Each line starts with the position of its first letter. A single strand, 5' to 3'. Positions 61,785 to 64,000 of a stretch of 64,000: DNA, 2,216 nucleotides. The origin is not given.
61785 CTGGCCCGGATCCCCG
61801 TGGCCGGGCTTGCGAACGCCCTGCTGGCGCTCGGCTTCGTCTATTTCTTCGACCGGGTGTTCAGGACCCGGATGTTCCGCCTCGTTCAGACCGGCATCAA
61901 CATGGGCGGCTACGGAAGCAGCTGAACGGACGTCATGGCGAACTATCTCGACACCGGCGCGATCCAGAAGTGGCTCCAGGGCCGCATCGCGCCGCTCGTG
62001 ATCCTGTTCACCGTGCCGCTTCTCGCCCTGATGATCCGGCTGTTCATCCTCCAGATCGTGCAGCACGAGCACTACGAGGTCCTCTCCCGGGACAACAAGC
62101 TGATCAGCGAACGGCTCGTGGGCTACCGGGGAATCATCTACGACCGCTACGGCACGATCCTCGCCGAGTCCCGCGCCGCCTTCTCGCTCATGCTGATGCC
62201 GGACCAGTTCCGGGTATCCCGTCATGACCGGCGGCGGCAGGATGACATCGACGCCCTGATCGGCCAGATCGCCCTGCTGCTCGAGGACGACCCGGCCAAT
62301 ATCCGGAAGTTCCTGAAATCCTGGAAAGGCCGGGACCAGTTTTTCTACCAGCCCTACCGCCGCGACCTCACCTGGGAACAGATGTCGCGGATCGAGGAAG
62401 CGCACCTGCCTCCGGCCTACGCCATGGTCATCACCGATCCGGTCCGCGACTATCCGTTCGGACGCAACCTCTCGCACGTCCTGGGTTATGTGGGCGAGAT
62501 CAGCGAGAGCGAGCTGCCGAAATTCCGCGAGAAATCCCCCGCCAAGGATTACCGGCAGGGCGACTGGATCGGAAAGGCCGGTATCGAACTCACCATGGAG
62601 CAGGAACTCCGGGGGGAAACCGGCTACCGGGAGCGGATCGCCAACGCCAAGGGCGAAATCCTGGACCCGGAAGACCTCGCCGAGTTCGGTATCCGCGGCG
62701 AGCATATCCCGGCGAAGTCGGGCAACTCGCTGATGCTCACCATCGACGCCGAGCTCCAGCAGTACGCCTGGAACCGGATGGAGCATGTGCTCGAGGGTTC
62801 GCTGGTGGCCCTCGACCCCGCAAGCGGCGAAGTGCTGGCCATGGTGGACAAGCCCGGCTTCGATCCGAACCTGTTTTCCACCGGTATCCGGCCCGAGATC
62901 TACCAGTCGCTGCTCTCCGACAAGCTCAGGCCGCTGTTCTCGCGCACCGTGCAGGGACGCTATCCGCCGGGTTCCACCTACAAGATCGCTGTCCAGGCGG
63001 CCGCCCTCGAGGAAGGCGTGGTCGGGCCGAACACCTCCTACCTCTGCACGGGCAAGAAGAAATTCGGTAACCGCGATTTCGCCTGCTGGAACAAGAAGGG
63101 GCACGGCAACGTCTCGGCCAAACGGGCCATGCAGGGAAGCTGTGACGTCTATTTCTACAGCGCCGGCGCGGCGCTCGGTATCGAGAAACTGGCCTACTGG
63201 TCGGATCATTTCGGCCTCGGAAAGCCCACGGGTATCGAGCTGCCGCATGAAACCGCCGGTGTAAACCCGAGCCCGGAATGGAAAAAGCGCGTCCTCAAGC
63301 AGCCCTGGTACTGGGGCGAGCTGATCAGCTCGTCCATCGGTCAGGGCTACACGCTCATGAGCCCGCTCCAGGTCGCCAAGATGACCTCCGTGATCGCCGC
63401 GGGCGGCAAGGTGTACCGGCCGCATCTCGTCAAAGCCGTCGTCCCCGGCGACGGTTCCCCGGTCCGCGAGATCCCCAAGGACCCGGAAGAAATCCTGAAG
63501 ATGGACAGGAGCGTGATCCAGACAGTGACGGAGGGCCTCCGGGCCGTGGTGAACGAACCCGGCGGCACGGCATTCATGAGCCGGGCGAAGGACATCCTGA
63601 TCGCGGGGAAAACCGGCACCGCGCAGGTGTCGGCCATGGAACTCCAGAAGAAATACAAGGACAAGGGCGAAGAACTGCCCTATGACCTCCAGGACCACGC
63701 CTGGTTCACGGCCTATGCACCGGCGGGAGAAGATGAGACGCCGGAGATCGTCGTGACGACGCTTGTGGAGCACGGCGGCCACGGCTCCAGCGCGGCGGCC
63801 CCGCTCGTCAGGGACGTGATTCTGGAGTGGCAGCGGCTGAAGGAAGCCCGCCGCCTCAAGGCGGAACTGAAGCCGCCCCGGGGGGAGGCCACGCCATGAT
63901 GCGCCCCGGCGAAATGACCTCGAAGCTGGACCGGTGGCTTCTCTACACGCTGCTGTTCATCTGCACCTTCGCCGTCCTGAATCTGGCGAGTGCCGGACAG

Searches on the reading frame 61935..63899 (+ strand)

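Call 69: search_protein_families(library=pfam, proteins=[window:61935-63899:+], max_evalue=0.0001)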
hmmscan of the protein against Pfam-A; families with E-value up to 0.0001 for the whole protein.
window:61935-63899:+ (654 aa): 2 families
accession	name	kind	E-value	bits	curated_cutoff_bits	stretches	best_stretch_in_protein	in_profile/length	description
PF00905.27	Transpeptidase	-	2.5e-67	227.7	22.1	1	288-629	1-298/299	Penicillin binding protein transpeptidase domain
PF03717.20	PBP_dimer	-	1.2e-37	130.5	24.4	1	63-243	4-176/180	Penicillin-binding Protein dimerisation domain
